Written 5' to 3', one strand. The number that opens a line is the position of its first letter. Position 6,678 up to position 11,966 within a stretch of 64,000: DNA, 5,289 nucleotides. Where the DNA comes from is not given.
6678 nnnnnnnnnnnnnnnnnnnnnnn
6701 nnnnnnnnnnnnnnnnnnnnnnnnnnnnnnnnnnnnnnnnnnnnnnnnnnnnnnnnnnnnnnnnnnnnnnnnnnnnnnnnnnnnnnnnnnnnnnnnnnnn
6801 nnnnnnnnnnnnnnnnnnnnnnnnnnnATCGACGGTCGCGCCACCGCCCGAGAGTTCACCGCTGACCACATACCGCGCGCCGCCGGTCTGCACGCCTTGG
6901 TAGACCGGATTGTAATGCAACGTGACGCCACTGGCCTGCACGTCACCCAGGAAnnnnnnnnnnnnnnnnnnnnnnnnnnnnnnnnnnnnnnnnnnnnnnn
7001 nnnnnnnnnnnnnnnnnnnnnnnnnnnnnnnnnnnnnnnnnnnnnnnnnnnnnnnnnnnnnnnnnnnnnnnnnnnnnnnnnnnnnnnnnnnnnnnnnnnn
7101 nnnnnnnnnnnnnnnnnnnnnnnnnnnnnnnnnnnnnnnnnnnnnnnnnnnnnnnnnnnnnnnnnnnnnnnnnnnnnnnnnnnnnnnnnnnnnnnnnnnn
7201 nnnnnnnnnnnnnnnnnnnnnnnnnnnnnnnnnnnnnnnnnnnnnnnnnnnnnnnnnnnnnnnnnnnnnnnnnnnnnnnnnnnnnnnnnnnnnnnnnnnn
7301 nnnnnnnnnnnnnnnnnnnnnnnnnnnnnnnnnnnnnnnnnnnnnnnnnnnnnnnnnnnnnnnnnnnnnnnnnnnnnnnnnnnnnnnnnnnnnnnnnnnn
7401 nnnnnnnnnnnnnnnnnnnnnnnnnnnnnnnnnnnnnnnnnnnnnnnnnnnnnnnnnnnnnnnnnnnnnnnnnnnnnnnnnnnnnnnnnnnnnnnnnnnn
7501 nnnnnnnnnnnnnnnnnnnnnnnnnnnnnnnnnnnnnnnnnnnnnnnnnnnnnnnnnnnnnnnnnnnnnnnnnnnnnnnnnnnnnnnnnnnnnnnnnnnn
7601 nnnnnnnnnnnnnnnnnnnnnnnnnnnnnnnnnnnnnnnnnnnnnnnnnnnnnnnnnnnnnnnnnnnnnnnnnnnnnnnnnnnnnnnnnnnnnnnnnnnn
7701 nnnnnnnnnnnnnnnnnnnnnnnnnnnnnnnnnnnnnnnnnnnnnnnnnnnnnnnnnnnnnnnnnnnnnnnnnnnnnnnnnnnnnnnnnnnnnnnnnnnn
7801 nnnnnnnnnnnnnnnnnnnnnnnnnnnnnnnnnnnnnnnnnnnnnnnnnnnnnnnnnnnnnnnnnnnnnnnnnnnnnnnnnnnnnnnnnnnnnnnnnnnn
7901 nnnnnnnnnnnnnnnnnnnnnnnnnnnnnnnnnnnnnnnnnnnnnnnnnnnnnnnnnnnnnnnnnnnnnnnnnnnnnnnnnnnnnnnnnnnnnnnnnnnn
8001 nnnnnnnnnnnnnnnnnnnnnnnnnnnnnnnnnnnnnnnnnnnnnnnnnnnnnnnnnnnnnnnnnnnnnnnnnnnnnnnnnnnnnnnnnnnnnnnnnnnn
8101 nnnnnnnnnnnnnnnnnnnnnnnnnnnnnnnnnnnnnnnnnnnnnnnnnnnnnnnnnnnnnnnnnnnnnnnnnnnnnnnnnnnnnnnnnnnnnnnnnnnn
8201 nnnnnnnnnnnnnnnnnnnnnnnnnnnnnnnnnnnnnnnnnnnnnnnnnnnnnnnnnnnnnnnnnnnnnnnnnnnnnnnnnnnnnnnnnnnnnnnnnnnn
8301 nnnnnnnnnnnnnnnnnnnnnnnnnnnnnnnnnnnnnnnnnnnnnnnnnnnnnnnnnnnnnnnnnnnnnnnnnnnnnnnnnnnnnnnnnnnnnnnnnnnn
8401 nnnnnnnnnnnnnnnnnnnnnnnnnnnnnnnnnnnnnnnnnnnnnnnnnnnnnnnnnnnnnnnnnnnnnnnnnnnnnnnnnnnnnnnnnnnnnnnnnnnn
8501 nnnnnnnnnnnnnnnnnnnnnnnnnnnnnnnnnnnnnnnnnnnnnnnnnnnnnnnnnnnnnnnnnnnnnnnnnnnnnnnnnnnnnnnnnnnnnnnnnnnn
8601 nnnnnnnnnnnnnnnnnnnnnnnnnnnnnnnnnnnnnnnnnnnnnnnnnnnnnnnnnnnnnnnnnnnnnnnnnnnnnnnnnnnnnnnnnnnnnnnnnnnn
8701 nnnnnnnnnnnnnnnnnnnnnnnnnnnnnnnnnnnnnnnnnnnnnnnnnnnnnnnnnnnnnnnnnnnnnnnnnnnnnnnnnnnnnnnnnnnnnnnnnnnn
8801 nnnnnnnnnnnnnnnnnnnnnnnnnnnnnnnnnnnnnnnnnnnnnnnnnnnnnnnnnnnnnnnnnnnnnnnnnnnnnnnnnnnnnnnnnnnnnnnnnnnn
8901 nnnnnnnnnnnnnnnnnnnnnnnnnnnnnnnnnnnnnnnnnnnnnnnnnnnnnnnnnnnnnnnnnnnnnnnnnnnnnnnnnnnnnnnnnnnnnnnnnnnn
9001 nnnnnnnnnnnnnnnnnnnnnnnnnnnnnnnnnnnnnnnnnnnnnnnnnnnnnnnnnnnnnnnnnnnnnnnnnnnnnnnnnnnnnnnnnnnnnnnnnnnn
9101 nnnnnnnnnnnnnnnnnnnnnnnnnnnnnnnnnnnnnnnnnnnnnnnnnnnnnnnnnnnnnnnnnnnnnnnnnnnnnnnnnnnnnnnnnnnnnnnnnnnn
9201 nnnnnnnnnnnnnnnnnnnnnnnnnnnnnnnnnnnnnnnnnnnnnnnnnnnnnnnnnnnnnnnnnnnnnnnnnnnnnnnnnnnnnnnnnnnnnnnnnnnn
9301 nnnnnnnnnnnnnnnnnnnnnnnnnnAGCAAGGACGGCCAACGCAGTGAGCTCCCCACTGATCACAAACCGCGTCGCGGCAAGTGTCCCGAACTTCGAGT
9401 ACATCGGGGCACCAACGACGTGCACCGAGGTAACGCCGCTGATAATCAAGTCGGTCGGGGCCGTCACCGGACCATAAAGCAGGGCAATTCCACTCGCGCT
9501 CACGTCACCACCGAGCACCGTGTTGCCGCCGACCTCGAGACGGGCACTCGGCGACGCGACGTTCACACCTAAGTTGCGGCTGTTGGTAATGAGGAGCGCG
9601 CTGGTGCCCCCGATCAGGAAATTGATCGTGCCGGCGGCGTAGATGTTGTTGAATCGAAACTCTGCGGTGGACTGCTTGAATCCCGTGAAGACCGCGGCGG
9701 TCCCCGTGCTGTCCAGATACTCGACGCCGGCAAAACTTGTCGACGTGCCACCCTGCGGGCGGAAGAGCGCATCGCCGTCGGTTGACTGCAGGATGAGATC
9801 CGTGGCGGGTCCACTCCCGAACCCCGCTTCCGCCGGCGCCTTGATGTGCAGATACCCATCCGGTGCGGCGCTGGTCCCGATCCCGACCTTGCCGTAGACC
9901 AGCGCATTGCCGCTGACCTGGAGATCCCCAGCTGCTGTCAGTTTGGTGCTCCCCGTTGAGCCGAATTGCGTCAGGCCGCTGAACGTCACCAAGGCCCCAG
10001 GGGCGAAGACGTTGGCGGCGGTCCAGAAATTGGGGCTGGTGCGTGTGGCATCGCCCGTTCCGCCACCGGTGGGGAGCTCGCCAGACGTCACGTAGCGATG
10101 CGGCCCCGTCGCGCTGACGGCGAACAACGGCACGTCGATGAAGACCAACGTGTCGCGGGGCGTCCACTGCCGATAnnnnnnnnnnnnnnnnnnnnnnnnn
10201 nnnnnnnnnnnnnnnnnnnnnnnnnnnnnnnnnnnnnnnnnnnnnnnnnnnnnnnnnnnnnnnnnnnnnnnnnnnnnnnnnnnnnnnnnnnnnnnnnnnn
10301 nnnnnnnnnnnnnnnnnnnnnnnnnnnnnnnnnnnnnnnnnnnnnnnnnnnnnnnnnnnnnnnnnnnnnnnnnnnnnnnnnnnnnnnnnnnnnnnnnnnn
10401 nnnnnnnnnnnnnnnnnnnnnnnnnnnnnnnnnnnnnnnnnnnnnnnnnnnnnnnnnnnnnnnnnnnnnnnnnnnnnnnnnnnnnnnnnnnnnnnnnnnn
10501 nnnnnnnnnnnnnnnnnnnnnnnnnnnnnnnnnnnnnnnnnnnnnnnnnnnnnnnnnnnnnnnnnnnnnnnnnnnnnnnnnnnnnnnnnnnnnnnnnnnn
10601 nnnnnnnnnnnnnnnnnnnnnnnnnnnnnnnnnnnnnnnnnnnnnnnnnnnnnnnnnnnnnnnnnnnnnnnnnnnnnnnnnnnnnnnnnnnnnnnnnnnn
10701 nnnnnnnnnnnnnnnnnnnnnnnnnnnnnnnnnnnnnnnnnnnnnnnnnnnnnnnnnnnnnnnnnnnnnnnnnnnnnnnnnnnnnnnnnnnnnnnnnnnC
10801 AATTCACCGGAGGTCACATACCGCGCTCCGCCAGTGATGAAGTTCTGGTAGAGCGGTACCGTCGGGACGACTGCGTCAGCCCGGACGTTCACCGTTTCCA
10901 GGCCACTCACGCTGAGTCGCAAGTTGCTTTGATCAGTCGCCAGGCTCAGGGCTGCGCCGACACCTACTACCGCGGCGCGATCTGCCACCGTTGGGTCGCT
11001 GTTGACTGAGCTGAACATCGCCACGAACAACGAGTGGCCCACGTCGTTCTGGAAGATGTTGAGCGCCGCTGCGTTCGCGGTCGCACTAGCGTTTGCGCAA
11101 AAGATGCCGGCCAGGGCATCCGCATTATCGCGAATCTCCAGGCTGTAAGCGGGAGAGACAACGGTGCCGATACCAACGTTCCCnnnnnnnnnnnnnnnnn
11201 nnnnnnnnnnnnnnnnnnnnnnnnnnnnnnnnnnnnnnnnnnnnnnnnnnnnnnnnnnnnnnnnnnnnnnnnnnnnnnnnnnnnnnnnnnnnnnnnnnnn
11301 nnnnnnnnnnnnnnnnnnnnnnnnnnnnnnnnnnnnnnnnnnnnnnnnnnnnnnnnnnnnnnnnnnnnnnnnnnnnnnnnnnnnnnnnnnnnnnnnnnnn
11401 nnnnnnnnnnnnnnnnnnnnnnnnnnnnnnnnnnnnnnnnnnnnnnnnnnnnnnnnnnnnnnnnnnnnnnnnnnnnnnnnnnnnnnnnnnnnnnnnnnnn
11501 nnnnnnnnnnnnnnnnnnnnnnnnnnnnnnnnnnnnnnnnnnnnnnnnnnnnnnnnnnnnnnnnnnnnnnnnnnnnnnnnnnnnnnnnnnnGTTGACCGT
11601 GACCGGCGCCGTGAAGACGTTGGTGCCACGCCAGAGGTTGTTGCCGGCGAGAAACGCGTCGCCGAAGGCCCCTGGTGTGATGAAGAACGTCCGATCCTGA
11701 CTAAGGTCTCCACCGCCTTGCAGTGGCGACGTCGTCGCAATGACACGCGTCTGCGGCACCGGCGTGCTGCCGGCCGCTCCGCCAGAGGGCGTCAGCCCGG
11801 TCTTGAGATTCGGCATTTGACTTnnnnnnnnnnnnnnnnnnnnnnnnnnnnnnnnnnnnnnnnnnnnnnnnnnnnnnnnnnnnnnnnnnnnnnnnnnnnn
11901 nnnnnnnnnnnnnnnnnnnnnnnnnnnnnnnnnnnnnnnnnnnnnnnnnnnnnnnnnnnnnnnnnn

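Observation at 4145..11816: Giant fibre gene built from repeated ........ modules, with a ~0.5-kb segmental duplication and a module shared with the neighbouring fibre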

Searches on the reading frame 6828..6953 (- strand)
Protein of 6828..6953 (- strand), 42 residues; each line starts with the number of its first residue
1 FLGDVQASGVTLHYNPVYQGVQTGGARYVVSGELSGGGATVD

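Call 28: search_solved_structures(query=A1, max_evalue=10)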
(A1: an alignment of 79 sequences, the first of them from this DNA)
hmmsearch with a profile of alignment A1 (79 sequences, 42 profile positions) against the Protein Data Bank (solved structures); distinct sequences matched with E-value up to 10: 1.
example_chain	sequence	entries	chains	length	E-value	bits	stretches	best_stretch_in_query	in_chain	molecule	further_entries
8d3a_L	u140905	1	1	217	0.27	14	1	18-30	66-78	DH475 Fab light chain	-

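Call 32: search_protein_representatives(alignment_id=A1)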
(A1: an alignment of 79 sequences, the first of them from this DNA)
Query: 79 sequences, 42 profile positions. Proteins with E-value up to 0.001 (for the whole library): 28; up to 1e-10: 21; up to 1e-30: 14. The best 28 are listed.
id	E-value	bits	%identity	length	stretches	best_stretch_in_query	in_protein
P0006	1.3e-198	658.5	-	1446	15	2-42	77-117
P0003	4.4e-155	519.1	-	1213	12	3-42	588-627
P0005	2.8e-131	442.9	-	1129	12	2-40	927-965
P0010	3.9e-126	426.5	-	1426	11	2-42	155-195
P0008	2.8e-112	382.1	-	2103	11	4-41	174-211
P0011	1.3e-110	376.8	-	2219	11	3-41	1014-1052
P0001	2.8e-109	372.5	-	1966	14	2-41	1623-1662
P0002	1.0e-107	367.5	-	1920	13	3-42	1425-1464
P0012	7.1e-94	323.2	-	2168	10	2-41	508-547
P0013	2.2e-87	302.4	-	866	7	2-41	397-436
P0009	5.7e-70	246.7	-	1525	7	3-42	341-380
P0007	2.7e-58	209.4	-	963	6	2-42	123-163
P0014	2.1e-42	158.5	-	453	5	2-40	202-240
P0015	4.8e-34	131.7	-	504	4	2-42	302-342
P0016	4.2e-30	119.1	-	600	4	2-38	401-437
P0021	2.9e-14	68.4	-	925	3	2-33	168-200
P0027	9.7e-05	37.9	-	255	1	4-36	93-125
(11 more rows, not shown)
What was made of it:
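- On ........-junction fibre family (defined here): The neighbour scores E 5.2e-5 (call 32).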

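Call 51: search_protein_families(library=pfam, proteins=[P0010, P0013, P0016, P0021], max_evalue=0.01)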
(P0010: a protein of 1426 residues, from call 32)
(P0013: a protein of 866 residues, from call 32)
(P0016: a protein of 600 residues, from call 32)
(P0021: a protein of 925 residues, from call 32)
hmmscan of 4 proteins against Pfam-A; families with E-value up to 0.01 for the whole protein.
P0010 (1426 aa): 2 families
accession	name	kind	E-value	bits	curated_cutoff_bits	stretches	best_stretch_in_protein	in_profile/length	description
PF00657.28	Lipase_GDSL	-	9e-07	29.7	23.6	1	936-1005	131-208/208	GDSL-like Lipase/Acylhydrolase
PF13472.12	Lipase_GDSL_2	-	4.7e-06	27.6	32.9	1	933-998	111-176/178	GDSL-like Lipase/Acylhydrolase family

P0013 (866 aa): 0 families

P0016 (600 aa): 0 families

P0021 (925 aa): 0 families

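Call 93: search_protein_families(library=phrogs, proteins=[P0013, P0027], max_evalue=0.001)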
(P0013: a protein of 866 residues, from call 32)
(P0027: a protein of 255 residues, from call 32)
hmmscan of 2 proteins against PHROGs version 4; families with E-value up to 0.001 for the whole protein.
P0013 (866 aa): 0 families

P0027 (255 aa): 0 families

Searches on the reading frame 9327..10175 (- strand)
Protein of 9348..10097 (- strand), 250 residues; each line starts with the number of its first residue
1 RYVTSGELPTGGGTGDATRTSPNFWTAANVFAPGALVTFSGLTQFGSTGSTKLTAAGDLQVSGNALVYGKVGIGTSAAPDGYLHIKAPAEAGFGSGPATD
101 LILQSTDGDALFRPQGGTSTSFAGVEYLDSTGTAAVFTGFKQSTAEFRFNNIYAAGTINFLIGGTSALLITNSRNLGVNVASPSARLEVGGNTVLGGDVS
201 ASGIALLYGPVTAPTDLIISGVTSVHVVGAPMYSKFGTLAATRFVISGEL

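Call 34: find_homologous_proteins(query=window:9348-10097:-, max_evalue=0.001)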
Query seq(250 aa) (250 aa): 5 proteins with E <= 0.001 among 5533 candidates.
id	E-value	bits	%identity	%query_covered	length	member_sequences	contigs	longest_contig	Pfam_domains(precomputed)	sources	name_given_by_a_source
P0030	4.1e-13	68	43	43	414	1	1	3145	-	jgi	jgi:hypothetical protein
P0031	4.7e-11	61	50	36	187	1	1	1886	PF26696.1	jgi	jgi:hypothetical protein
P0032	3.5e-10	58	40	42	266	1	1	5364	PF26696.1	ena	-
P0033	2.0e-9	56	44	40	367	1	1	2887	PF26696.1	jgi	jgi:hypothetical protein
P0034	2.6e-9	55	37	53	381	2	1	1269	PF26696.1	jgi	jgi:hypothetical protein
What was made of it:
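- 9579..10097 (-): Duplicated block, copy 1 (aa 574-746, start of cassette M3, which runs to aa 815 = 9372). The interior domain is related to P0030-P0034 (call 34).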

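Call 35: search_protein_families(library=pfam, proteins=[P0031, P0033, P0030], max_evalue=1)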
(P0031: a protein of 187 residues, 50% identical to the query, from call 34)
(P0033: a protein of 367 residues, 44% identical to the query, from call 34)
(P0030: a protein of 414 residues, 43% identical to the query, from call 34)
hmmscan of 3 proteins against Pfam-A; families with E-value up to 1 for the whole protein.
P0031 (187 aa): 0 families

P0033 (367 aa): 1 family
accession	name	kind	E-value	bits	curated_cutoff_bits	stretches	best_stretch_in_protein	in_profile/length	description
PF17479.7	DUF3048_C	-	0.012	16.4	25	1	57-140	21-98/114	Protein of unknown function (DUF3048) C-terminal domain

P0030 (414 aa): 1 family
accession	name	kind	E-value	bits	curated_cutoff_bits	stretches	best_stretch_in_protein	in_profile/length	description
PF18099.7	CBM_35_2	-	0.0018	18.7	23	1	268-332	38-103/112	Carbohydrate binding module (family 35)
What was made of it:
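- Tried and rejected: This family is listed for relatives of the M3/M7 interior domain but is not in the local Pfam copy, so it could not be named (calls 34, 35).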

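Call 53: predict_structure(alignment_id=A2)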
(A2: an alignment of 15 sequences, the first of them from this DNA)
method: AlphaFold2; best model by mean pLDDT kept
length: 283 residues; sequences in the alignment: 15
mean_pLDDT: 55.8   pTM: 0.31
mean pLDDT of the five models: 55.8, 52.4, 52.1, 51.0, 45.1
residues with pLDDT >= 90: 0; 70-90: 39; 50-70: 138; < 50: 106
segments of 3 or more residues with pLDDT < 50: 1-7, 9-33, 35-55, 94-96, 100-106, 134-136, 139-141, 216-224, 255-268
pLDDT, mean of each block of 10 residues (from residue 1): 41 40 41 47 44 49 53 54 53 49 51 55 56 50 63 70 71 74 77 76 66 55 50 57 64 52 48 58 51
secondary structure, 60 per line:
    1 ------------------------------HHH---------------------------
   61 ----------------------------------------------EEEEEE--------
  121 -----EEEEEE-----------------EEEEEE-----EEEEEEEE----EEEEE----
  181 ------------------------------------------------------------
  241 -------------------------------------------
elements in order: E107-112 E126-131 E149-154 E160-167 E172-176
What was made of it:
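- The AlphaFold2 monomer model of the M3 block has mean pLDDT 56, with the junction at 40-50 (call 53).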

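Call 88: fold_search(model_id=the predicted structure, library=pdb)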
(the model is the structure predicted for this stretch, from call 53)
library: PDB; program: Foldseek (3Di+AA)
matches with E <= 10: 51; with E <= 0.001: 0
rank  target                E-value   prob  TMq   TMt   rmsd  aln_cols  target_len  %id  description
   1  5nxh_A                2.8e-01  0.25  0.25  0.15  11.9       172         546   16  Crystal structure of the carboxy-terminal region of the bacteriophage T4 proximal long tail fibre protein gp34, residu (released 2017-07-12)
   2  9jg9_G                5.0e-01  0.13  0.19  0.12  10.8       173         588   16  Structure of the BtpeA effector and BtaeB effector bound to the VgrG spike from the Type VI secretion system (released 2025-09-10)
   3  5nxf_A                1.0e+00  0.14  0.25  0.16  11.8       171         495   15  Crystal structure of the carboxy-terminal region of the bacteriophage T4 proximal long tail fibre protein gp34, residu (released 2017-07-12)
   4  3qr8                  1.3e+00  0.12  0.11  0.18   9.2        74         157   11  Crystal structure of the bacteriophage P2 membrane-piercing protein gpV (released 2012-02-22)
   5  8vom_C                2.0e+00  0.05  0.12  0.25  12.8       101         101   13  Double alanine Apex domain mutant of bacteriophage P2 central spike protein, membrane-piercing module (released 2024-08-07)
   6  7rag_A                2.1e+00  0.02  0.07  0.11  19.0        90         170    7  Structure of the CwlD amidase from Clostridioides difficile in complex with the GerS lipoprotein (released 2021-09-08)
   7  8vol_C                2.2e+00  0.03  0.12  0.23  13.1       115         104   12  Apex domain deletion mutant of bacteriophage P2 central spike protein, membrane-piercing module (released 2024-08-07)
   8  3qr7_A                2.4e+00  0.04  0.11  0.21  12.7        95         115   14  Crystal structure of the C-terminal fragment of the bacteriophage P2 membrane-piercing protein gpV (released 2012-02-22)
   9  8von_E                2.6e+00  0.04  0.11  0.23  12.9        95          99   14  Double phenylalanine Apex domain mutant of bacteriophage P2 central spike protein, membrane-piercing module (released 2024-08-07)
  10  8vom_F                2.6e+00  0.03  0.11  0.23  12.9       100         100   15  Double alanine Apex domain mutant of bacteriophage P2 central spike protein, membrane-piercing module (released 2024-08-07)
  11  8von_B                2.9e+00  0.03  0.11  0.23  12.9       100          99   13  Double phenylalanine Apex domain mutant of bacteriophage P2 central spike protein, membrane-piercing module (released 2024-08-07)
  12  8vol_B                2.9e+00  0.03  0.11  0.23  12.8       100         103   15  Apex domain deletion mutant of bacteriophage P2 central spike protein, membrane-piercing module (released 2024-08-07)
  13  3aqj_B                2.9e+00  0.03  0.11  0.21  12.9        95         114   14  Crystal Structure of a C-terminal domain of the bacteriophage P2 tail spike protein, gpV (released 2011-08-10)
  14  4kik_B                3.5e+00  0.06  0.08  0.04   5.9        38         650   26  Human IkB kinase beta (released 2013-06-26)
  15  3aqj_Q                3.5e+00  0.03  0.10  0.21  12.9        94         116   14  Crystal Structure of a C-terminal domain of the bacteriophage P2 tail spike protein, gpV (released 2011-08-10)
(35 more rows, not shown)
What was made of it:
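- Tried and rejected: Foldseek of the first model against the PDB had a best E of 0.28 (call 88).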

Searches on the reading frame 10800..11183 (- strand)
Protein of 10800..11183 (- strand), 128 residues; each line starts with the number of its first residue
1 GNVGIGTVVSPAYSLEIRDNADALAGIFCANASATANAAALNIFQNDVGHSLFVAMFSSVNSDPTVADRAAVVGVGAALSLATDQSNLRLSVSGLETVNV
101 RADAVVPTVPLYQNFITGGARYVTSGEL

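Call 35: search_protein_families(library=pfam, proteins=[window:10800-11183:-], max_evalue=1)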
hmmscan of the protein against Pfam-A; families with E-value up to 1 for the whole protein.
seq(128 aa): 1 family
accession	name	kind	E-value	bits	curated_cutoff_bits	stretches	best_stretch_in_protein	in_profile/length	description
PF17738.7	DUF5575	-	0.14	12.6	24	1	23-80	95-152/170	DUF5575 central RNaseH like domain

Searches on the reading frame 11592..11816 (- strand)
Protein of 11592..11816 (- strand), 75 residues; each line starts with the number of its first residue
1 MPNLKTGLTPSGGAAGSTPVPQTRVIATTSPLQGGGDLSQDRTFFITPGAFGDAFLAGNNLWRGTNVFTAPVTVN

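Call 99: find_related_loci(query=A4, collection=viral_contigs, flank=10000)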
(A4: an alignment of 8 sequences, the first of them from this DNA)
Query A4 (75 aa) in viral_contigs; peptide patterns used: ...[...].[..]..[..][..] (x = any residue, [..] = any of these).
599 stretches matched a pattern (row limit reached: there are more); 155 encode a relative of the query (tblastn E <= 1e-3); the best 80 are kept; 80 distinct loci.
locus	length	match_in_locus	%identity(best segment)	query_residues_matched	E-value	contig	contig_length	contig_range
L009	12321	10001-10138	54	20-65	1e-9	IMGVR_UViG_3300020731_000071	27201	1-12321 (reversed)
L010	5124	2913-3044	64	14-56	2e-9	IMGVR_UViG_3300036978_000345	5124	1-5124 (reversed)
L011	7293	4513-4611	73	14-46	2e-9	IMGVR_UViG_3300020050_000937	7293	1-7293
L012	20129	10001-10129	58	16-57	2e-9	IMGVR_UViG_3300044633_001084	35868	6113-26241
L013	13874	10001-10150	54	7-51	4e-9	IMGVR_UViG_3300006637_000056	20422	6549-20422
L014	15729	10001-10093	74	16-46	4e-9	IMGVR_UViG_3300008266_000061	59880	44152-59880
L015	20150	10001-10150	54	7-51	4e-9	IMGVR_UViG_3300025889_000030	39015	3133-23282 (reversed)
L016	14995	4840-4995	48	17-71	1e-8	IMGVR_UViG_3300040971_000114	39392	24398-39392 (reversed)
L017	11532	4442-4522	78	20-46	2e-8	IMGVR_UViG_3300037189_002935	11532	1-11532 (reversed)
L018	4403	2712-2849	54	14-58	2e-8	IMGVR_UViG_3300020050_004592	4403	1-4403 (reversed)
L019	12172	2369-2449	78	20-46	2e-8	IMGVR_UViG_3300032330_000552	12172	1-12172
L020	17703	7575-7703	58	6-48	3e-8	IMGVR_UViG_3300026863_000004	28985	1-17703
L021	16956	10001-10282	54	4-49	5e-8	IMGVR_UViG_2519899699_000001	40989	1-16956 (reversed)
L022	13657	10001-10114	63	8-47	5e-8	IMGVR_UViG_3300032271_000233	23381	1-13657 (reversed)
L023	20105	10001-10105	58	10-47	5e-8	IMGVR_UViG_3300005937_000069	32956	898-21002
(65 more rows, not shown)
